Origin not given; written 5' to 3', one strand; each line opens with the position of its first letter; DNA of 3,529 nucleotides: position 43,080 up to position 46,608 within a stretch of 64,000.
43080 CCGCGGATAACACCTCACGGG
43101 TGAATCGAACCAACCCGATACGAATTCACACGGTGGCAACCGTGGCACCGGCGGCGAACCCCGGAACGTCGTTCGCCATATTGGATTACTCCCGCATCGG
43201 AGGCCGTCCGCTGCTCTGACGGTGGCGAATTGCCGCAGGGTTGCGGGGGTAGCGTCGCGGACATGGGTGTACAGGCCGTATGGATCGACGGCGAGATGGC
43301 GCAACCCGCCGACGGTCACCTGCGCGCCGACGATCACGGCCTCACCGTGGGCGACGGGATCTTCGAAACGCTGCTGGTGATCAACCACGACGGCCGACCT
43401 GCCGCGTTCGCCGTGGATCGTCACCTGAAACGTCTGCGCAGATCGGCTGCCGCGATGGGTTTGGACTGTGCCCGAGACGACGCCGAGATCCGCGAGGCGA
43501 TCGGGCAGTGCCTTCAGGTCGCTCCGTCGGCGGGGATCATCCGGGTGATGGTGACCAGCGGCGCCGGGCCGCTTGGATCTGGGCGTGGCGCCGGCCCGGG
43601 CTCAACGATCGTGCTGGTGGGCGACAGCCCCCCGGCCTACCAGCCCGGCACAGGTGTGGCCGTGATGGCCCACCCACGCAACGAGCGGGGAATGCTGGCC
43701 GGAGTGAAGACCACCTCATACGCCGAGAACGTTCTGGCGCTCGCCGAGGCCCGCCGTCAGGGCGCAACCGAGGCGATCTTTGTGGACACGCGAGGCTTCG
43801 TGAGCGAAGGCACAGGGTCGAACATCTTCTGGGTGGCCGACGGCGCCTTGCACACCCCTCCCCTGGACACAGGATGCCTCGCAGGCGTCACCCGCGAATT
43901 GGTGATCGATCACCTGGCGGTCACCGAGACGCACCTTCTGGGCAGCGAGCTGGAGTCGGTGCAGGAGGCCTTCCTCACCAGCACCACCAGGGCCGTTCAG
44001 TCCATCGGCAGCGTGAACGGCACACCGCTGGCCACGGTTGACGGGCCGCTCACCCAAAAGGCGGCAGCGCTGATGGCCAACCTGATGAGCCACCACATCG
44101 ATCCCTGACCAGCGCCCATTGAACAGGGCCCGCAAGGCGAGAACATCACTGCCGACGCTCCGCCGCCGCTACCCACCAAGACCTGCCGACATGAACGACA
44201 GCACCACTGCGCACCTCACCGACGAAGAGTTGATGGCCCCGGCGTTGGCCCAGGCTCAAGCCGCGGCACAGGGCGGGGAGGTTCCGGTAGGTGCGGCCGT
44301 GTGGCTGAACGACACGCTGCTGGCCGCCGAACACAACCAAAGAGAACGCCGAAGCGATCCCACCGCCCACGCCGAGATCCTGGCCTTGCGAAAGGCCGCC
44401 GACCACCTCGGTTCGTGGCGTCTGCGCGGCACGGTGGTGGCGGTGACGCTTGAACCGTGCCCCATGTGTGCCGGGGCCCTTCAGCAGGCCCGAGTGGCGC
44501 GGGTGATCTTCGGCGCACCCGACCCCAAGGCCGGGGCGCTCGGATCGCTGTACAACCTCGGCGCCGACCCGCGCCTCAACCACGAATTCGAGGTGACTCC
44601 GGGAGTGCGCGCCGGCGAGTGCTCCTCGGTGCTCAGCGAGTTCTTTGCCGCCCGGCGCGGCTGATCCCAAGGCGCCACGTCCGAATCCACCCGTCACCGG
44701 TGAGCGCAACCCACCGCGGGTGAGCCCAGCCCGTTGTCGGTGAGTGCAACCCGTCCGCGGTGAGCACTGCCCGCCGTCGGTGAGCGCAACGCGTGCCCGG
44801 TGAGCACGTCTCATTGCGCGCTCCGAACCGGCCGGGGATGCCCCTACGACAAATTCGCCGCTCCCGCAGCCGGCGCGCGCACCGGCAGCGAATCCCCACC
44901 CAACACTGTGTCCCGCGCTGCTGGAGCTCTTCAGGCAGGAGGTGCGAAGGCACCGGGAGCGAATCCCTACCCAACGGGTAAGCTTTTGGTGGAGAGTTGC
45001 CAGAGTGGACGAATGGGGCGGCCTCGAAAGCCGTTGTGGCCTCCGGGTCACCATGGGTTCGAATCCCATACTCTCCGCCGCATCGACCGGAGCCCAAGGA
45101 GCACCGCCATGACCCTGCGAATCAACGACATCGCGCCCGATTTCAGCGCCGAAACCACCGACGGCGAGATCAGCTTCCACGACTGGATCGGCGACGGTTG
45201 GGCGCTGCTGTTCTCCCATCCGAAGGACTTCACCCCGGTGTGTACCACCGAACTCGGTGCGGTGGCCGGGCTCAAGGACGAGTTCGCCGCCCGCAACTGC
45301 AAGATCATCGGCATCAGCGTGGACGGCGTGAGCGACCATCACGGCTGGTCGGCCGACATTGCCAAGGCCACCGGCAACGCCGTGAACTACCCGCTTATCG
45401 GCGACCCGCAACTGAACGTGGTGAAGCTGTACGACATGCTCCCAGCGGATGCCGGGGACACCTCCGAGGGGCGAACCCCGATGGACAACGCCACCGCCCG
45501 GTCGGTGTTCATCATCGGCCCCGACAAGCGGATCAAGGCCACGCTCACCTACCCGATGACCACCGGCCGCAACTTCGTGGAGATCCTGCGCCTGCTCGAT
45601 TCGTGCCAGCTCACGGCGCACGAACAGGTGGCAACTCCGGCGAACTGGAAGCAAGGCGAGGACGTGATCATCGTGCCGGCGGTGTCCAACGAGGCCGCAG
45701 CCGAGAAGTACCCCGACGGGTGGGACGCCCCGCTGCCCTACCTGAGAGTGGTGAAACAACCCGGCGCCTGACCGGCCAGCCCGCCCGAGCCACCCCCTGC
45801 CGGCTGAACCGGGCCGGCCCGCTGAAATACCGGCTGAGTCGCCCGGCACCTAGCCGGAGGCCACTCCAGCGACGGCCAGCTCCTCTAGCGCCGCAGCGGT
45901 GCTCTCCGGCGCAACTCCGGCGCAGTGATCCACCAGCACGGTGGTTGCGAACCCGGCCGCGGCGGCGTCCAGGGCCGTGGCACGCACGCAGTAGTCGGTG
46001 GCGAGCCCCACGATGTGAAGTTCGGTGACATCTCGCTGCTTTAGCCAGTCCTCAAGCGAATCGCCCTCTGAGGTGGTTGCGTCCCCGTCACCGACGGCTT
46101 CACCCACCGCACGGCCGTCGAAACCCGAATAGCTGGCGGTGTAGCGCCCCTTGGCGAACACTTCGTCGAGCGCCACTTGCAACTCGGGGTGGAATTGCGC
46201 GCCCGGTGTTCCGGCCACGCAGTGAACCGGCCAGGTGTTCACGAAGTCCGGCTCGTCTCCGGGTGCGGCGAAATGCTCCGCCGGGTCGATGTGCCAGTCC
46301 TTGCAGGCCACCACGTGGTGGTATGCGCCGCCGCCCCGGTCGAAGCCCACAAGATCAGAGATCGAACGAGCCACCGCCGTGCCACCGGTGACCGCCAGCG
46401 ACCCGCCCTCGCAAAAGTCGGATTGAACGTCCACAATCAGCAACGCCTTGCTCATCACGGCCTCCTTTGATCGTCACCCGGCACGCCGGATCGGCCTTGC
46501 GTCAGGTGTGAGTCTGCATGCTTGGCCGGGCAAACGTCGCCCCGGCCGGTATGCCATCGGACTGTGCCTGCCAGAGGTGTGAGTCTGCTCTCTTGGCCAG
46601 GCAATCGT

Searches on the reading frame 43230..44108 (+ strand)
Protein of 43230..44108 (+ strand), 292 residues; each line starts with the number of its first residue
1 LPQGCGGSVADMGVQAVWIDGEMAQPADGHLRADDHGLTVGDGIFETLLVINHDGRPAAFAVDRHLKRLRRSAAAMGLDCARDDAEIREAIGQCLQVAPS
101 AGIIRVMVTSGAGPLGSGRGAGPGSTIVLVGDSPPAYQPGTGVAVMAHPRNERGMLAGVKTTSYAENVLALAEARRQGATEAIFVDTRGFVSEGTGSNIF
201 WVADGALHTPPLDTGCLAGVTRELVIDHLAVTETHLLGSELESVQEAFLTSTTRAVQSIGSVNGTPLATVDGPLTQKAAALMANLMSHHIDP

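Call 16: search_protein_families(library=pfam, proteins=[window:43230-44108:+], max_evalue=0.01)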
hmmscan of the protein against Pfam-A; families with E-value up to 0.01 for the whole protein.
window:43230-44108:+ (292 aa): 1 family
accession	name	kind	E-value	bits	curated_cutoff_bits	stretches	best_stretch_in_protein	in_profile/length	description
PF01063.24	Aminotran_4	-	6e-49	167.3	28.5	1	43-261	1-222/223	Amino-transferase class IV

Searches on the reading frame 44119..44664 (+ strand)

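Call 82: search_protein_families(library=pfam, proteins=[window:44119-44664:+], max_evalue=0.01)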
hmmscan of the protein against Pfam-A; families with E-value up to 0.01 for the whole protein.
window:44119-44664:+ (181 aa): 3 families
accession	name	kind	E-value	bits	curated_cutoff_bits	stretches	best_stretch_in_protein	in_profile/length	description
PF14437.12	MafB19-deam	-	5.5e-32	111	27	1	35-180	3-142/142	MafB19-like deaminase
PF00383.29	dCMP_cyt_deam_1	-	1.9e-25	89.1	25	1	35-132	4-101/102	Cytidine and deoxycytidylate deaminase zinc-binding region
PF14439.12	Bd3614-deam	-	0.0002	21.8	38.5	1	81-141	33-96/113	Bd3614-like deaminase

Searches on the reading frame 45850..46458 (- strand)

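Call 16: search_protein_families(library=pfam, proteins=[window:45850-46458:-], max_evalue=0.01)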
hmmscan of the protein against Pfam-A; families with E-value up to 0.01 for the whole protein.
window:45850-46458:- (202 aa): 1 family
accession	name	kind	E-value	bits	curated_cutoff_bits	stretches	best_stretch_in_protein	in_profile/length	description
PF00857.26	Isochorismatase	-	1.6e-27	97.1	27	1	5-197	2-166/175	Isochorismatase domain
